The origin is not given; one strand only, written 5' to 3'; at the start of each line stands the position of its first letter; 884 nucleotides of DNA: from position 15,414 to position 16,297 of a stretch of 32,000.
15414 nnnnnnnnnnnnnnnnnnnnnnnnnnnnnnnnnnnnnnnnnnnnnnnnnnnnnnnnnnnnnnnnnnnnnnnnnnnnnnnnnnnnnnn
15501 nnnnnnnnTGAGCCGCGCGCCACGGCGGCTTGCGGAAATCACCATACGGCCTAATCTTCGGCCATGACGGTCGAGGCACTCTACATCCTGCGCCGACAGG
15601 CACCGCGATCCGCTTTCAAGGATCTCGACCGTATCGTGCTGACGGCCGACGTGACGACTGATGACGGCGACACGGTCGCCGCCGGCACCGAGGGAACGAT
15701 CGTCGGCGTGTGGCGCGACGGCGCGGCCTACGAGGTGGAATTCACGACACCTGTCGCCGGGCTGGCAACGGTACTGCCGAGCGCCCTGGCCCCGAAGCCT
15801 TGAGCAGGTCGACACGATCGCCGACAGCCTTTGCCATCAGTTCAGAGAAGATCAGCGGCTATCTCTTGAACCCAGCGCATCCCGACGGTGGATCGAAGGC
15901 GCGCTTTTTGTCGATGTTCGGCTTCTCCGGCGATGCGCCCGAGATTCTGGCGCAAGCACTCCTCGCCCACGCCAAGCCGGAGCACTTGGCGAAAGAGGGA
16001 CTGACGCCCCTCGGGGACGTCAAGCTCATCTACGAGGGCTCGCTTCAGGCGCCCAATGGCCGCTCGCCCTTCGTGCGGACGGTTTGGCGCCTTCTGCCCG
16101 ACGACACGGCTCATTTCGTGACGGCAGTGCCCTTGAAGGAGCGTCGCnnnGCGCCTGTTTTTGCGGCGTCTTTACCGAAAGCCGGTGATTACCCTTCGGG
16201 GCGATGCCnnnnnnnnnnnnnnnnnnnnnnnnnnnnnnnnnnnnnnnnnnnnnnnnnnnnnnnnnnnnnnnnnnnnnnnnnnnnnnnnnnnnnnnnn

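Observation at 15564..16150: DUF4926 / DUF6883 two-gene cassette: an uncharacterised toxin-antitoxin-like module inserted between convergent core genes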

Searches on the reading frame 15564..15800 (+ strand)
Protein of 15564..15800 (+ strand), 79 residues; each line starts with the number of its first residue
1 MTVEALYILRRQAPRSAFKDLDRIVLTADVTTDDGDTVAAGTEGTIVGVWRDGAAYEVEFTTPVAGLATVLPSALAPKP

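Call 3: search_protein_families(library=pfam, proteins=[window:15564-15800:+], max_evalue=0.01)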
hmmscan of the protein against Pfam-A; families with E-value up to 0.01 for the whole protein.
window:15564-15800:+ (79 aa): 1 family
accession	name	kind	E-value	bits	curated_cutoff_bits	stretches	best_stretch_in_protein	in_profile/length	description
PF16277.11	DUF4926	-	1.4e-08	34.5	29.1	1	21-62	2-39/57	Domain of unknown function (DUF4926)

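Call 4: search_protein_families(library=ncbifam, proteins=[window:15564-15800:+], max_evalue=0.01)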
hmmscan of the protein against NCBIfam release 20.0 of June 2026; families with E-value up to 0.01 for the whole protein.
window:15564-15800:+ (79 aa): 0 families

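Call 5: search_protein_families(library=padloc, proteins=[window:15564-15800:+], max_evalue=1)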
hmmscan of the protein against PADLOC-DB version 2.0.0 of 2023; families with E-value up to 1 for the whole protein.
window:15564-15800:+ (79 aa): 1 family
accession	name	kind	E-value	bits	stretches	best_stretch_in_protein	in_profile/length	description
PDLC01857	CARF3--CARF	-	0.011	13.4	1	22-70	24-72/201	-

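Call 6: search_protein_families(library=phrogs, proteins=[window:15564-15800:+], max_evalue=1)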
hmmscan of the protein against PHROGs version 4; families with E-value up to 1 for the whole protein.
window:15564-15800:+ (79 aa): 2 families
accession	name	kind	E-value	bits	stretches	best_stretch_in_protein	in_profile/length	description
phrog_7959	-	head and packaging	0.06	13.4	1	5-57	254-307/331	minor head protein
phrog_18075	-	unknown function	0.097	13.7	1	22-55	11-42/71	-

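Call 21: find_homologous_proteins(query=window:15564-15800:+)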
Query window:15564-15800:+ (79 aa): 55 proteins with E <= 0.001 among 56 candidates.
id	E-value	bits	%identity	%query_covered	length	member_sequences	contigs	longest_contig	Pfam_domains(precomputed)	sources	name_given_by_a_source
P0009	4.6e-38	146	87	100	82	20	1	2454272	PF16277.12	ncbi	ncbi:MAG: DUF4926 domain-containing protein [Methylorubrum populi]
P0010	6.1e-38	145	89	100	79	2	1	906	PF16277.12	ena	-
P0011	3.1e-37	143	94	91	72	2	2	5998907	PF16277.12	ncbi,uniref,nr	ncbi:DUF4926 domain-containing protein [Methylorubrum extorquens]|uniref:DUF4926 domain-containing p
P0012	1.1e-34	135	82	97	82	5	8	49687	PF16277.12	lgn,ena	-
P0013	2.2e-33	131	82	97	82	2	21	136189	PF16277.12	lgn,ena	-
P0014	4.5e-33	130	84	95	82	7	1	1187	PF16277.12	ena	-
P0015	3.6e-25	105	73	89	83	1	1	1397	PF16277.12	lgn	-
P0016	2.6e-24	102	69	89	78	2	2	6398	PF16277.12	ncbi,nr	ncbi:DUF4926 domain-containing protein [Methylobacterium iners]|nr:DUF4926 domain-containing protein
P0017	1.5e-22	97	64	95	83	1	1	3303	PF16277.12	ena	-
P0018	3.9e-22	95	63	95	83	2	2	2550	PF16277.12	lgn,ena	-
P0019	7.1e-22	94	66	89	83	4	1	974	PF16277.12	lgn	-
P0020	8.3e-22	94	65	97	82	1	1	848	PF16277.12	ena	-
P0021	6.0e-20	88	63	89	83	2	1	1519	PF16277.12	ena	-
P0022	1.5e-19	87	61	95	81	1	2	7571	PF16277.12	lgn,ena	-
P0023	3.2e-19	86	59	94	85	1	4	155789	PF16277.12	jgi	jgi:hypothetical protein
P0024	4.4e-19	86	64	89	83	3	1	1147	PF16277.12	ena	-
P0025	9.9e-19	84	59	95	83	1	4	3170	PF16277.12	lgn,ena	-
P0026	3.6e-18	83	62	86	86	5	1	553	PF16277.12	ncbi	-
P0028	6.9e-18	82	59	95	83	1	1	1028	PF16277.12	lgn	-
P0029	1.1e-17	81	65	80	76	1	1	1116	PF16277.12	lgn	-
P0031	3.5e-17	80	56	95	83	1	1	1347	PF16277.12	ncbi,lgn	-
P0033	3.7e-15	73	67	70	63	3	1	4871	PF16277.12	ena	-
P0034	2.4e-14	71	54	89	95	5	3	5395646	PF16277.12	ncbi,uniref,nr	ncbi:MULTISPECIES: DUF4926 domain-containing protein [Methylorubrum]|uniref:DUF4926 domain-containin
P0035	5.7e-14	69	69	65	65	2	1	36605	PF16277.12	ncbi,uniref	ncbi:DUF4926 domain-containing protein [uncultured Methylobacterium sp.]|uniref:DUF4926 domain-conta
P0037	5.9e-13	66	54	95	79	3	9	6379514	PF16277.12,PF18129.8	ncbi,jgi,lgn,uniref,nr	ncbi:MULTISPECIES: DUF4926 domain-containing protein [unclassified Methylobacterium]|jgi:Domain of u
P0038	7.6e-13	66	62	76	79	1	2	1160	PF16277.12,PF18129.8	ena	-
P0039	1.6e-12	65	52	87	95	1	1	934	PF16277.12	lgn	-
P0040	1.8e-12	65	58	87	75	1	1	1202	PF16277.12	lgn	-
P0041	3.3e-12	64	56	77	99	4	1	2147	PF16277.12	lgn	-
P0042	6.6e-12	63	53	95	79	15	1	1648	PF16277.12,PF18129.8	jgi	jgi:hypothetical protein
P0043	1.2e-11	62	55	87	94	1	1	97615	PF16277.12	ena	-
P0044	2.3e-11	61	51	95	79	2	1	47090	PF16277.12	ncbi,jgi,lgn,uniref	ncbi:DUF4926 domain-containing protein (plasmid) [Methylobacterium sp. NMS12]|jgi:hypothetical prote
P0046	5.7e-11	60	59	81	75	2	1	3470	PF16277.12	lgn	-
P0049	2.2e-10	58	51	82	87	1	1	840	PF16277.12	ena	-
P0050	2.9e-10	58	56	73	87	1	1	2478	PF16277.12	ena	-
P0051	4.1e-10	57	60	70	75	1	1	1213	PF16277.12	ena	-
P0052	6.0e-10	57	48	91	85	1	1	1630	PF16277.12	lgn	-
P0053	1.6e-9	55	58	67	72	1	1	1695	PF16277.12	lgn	-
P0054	2.8e-9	55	56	77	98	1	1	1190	PF16277.12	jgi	jgi:hypothetical protein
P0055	3.0e-9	54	62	70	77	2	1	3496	PF16277.12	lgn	-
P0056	3.0e-9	54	55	70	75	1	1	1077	PF16277.12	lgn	-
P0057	3.1e-9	54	52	77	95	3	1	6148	PF16277.12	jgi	jgi:hypothetical protein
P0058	3.9e-9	54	61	68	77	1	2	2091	PF16277.12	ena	-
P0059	4.8e-9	54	51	87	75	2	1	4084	PF16277.12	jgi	jgi:hypothetical protein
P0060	5.1e-9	54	64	67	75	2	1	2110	PF16277.12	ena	-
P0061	9.9e-9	53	76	47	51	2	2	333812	PF16277.12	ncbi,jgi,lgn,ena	ncbi:hypothetical protein [Methylorubrum populi]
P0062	1.1e-8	53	54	73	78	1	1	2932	PF16277.12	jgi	jgi:hypothetical protein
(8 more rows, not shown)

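Call 50: predict_structure(alignment_id=A3)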
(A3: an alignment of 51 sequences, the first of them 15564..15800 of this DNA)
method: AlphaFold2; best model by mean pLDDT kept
length: 79 residues; sequences in the alignment: 51
mean_pLDDT: 89.8   pTM: 0.75
mean pLDDT of the five models: 89.8, 88.0, 88.0, 87.9, 87.1
residues with pLDDT >= 90: 59; 70-90: 7; 50-70: 13; < 50: 0
segments of 3 or more residues with pLDDT < 50: none
pLDDT, mean of each block of 10 residues (from residue 1): 62 79 98 98 97 96 94 94
secondary structure, 60 per line:
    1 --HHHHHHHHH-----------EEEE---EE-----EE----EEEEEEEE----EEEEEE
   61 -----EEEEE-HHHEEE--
elements in order: H3-11 E23-26 E43-50 E55-60 E66-70 E75-77

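Call 53: fold_search(model_id=the predicted structure, library=pdb)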
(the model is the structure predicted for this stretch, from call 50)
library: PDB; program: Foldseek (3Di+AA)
matches with E <= 10: 1150; with E <= 0.001: 0
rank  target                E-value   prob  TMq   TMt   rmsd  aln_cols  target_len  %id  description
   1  1k9a_B                1.5e-02  1.00  0.60  0.13   3.5        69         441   16  Crystal structure analysis of full-length carboxyl-terminal Src kinase at 2.5 A resolution (released 2002-03-20)
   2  1k9a_C                1.6e-02  1.00  0.61  0.13   2.9        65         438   14  Crystal structure analysis of full-length carboxyl-terminal Src kinase at 2.5 A resolution (released 2002-03-20)
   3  1ju5_C                1.7e-02  1.00  0.57  0.72   2.7        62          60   19  Ternary complex of an Crk SH2 domain, Crk-derived phophopeptide, and Abl SH3 domain by NMR spectroscopy (released 2002-11-06)
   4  3meu_A                2.6e-02  1.00  0.57  0.28   4.2        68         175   19  Crystal structure of SGF29 in complex with H3R2me2sK4me3 (released 2010-04-28)
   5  8rsw_MODEL_1_A        2.6e-02  1.00  0.54  0.62   4.2        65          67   17  Solution NMR structure of Pacsin 2 SH3 domain (released 2025-02-12)
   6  2d8j_MODEL_1_A        2.7e-02  1.00  0.58  0.60   4.6        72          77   10  Solution structure of the SH3 domain of Fyn-related kinase (released 2006-06-06)
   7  3egu                  2.9e-02  1.00  0.54  0.72   2.9        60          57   20  Crystal structure of the N114A mutant of ABL-SH3 domain (released 2009-09-15)
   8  3mev_B                2.9e-02  1.00  0.55  0.27   3.8        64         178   20  Crystal structure of SGF29 in complex with R2AK4me3 (released 2010-04-28)
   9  3met_B                3.4e-02  1.00  0.56  0.28   3.8        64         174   20  Crystal structure of SGF29 in complex with H3K4me2 (released 2010-04-28)
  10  7pvs_B                3.6e-02  1.00  0.59  0.77   2.4        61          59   16  Crystal structure of the Abl SH3 domain V73E-A74S-S75R-G76T-D77E-G92N-Y93N-N94T-H95E mutant in presence of PEG 200 (released 2022-09-14)
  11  1x6g_MODEL_1_A        3.6e-02  1.00  0.64  0.62   3.6        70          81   14  Solution structures of the SH3 domain of human megakaryocyte-associated tyrosine-protein kinase. (released 2005-11-17)
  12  3eg1_A                3.6e-02  1.00  0.54  0.71   2.7        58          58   19  Crystal structure of the N114Q mutant of ABL-SH3 domain complexed with a designed high-affinity peptide ligand: implic (released 2009-09-15)
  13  3me9_A                3.6e-02  1.00  0.57  0.28   3.4        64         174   20  Crystal structure of SGF29 in complex with H3K4me3 peptide (released 2010-04-28)
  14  1tg0                  3.6e-02  1.00  0.55  0.64   3.7        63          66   16  0.97-A structure of the SH3 domain of bbc1 (released 2005-06-14)
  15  3eg2                  3.9e-02  1.00  0.58  0.71   3.8        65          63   18  Crystal structure of the N114Q mutant of ABL-SH3 domain (released 2009-09-15)
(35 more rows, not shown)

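Call 58: search_protein_families(library=pfam, alignment_id=A4, max_evalue=0.001)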
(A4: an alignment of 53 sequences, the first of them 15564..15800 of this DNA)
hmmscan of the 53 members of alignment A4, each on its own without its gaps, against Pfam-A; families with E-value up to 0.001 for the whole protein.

A. member 1, window:15564-15800:+ (79 aa): 1 family
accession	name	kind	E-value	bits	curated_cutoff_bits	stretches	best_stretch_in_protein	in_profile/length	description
PF16277.11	DUF4926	-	1.4e-08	34.5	29.1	1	21-62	2-39/57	Domain of unknown function (DUF4926)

B. families by the number of members that match (of 53 scanned): 3 families
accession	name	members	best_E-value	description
PF16277.11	DUF4926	53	2.7e-23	Domain of unknown function (DUF4926)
PF18129.7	SH3_12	3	0.00016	Xrn1 SH3-like domain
PF18335.7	SH3_13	1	0.00032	ATP-dependent RecD-like DNA helicase SH3 domain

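Call 60: find_encoding_contigs(protein=P0034, flank=2500, max_places=2)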
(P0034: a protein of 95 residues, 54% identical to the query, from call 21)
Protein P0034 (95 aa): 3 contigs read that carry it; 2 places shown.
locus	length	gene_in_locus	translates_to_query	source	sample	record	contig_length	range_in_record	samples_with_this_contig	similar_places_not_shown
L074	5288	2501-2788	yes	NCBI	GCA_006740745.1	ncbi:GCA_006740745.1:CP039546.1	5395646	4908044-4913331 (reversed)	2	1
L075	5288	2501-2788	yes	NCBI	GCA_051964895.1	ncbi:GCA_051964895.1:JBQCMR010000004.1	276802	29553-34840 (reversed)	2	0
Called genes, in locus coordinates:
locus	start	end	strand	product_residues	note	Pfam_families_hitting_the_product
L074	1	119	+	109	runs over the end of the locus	-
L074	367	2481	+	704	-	PF05992:SbmA_BacA, PF06472:ABC_membrane_2, PF00005:ABC_tran, PF02463:SMC_N (faint)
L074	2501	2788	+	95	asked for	PF16277:DUF4926 (weak)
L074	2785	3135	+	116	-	PF21814:DUF6883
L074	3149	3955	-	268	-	PF03881:Fructosamin_kin, PF01636:APH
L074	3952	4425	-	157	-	PF01451:LMWPc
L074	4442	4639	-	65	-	PF10049:DUF2283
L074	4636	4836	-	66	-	-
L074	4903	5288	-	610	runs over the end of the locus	PF01321:Creatinase_N, PF16189:Creatinase_N_2, PF00557:Peptidase_M24, PF16188:Peptidase_M24_C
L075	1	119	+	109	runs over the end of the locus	-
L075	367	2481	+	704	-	PF05992:SbmA_BacA, PF06472:ABC_membrane_2, PF00005:ABC_tran, PF02463:SMC_N (faint)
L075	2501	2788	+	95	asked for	PF16277:DUF4926 (weak)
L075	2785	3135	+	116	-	PF21814:DUF6883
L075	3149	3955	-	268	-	PF03881:Fructosamin_kin, PF01636:APH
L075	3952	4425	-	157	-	PF01451:LMWPc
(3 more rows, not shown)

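Call 61: find_encoding_contigs(protein=P0037, flank=2500, max_places=3)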
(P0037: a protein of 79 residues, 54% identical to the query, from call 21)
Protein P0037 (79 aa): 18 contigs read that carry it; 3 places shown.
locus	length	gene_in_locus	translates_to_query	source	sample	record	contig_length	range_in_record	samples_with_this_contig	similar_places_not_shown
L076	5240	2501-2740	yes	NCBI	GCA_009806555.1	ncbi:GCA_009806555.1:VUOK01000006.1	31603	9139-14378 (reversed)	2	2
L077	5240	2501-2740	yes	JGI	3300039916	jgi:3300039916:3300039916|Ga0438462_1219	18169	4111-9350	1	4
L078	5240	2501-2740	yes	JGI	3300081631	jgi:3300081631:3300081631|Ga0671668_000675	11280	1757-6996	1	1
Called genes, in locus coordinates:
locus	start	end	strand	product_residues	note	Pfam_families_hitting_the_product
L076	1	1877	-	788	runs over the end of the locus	PF02092:tRNA_synt_2f, PF05746:DALR_1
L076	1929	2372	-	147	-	PF12883:DUF3828 (weak)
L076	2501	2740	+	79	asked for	PF16277:DUF4926, PF18129:SH3_12 (weak)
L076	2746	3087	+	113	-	PF21814:DUF6883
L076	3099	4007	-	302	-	PF02091:tRNA-synt_2e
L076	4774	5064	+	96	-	-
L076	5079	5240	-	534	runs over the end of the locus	PF00999:Na_H_Exchanger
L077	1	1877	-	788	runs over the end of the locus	PF02092:tRNA_synt_2f, PF05746:DALR_1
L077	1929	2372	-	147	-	PF12883:DUF3828 (weak)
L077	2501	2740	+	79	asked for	PF16277:DUF4926, PF18129:SH3_12 (weak)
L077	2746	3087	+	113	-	PF21814:DUF6883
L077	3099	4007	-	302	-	PF02091:tRNA-synt_2e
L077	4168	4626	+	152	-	PF00583:Acetyltransf_1, PF13673:Acetyltransf_10 (weak), PF13508:Acetyltransf_7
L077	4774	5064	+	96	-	-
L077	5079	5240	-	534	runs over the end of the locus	PF00999:Na_H_Exchanger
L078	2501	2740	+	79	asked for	PF16277:DUF4926, PF18129:SH3_12 (weak)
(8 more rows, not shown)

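Call 62: find_encoding_contigs(protein=P0044, flank=2500, max_places=2)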
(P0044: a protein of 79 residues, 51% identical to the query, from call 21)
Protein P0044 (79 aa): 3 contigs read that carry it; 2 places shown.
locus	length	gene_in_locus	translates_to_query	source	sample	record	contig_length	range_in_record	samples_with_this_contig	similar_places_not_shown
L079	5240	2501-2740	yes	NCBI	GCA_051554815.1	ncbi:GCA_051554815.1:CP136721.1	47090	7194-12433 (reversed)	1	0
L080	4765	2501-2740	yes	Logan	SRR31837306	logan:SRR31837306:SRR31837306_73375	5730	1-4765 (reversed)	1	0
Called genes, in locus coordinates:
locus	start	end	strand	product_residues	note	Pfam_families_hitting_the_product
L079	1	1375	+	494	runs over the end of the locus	PF00989:PAS (weak), PF08448:PAS_4, PF13426:PAS_9, PF08447:PAS_3, PF08447:PAS_3, PF08448:PAS_4, PF13426:PAS_9, PF00015:MCPsignal, +1 more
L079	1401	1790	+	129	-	-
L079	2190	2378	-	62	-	-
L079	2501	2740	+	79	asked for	PF16277:DUF4926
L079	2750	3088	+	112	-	PF21814:DUF6883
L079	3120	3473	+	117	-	-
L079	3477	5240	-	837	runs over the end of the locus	-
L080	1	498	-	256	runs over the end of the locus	PF04542:Sigma70_r2, PF22029:PhyR_sigma2, PF08281:Sigma70_r4_2, PF04545:Sigma70_r4 (weak), PF22233:PhyR_sigma-like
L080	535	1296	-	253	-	-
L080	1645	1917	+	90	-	PF04365:BrnT_toxin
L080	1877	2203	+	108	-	PF14384:BrnA_antitoxin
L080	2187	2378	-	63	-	-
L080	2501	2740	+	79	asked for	PF16277:DUF4926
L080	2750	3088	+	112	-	PF21814:DUF6883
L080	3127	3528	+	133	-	-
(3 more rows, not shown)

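Call 81: search_solved_structures(query=A4, max_evalue=10, show_alignments=2)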
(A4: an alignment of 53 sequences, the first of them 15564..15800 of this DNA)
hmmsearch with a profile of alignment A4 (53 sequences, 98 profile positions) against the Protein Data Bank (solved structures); distinct sequences matched with E-value up to 10: 0.

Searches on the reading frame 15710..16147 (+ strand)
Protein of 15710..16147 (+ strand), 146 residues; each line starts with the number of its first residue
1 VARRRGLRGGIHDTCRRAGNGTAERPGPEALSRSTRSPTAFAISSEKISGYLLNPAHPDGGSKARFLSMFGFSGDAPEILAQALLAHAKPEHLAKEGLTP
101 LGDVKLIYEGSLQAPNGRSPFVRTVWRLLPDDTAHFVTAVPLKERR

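Call 3: search_protein_families(library=pfam, proteins=[window:15710-16147:+], max_evalue=0.01)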
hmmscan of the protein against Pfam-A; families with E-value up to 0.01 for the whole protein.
window:15710-16147:+ (146 aa): 1 family
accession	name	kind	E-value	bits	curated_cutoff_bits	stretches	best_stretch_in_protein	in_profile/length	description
PF21814.2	DUF6883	-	1.6e-20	73.8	27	1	42-143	9-110/110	Domain of unknown function (DUF6883)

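Call 4: search_protein_families(library=ncbifam, proteins=[window:15710-16147:+], max_evalue=0.01)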
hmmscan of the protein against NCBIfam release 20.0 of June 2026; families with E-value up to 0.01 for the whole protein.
window:15710-16147:+ (146 aa): 0 families
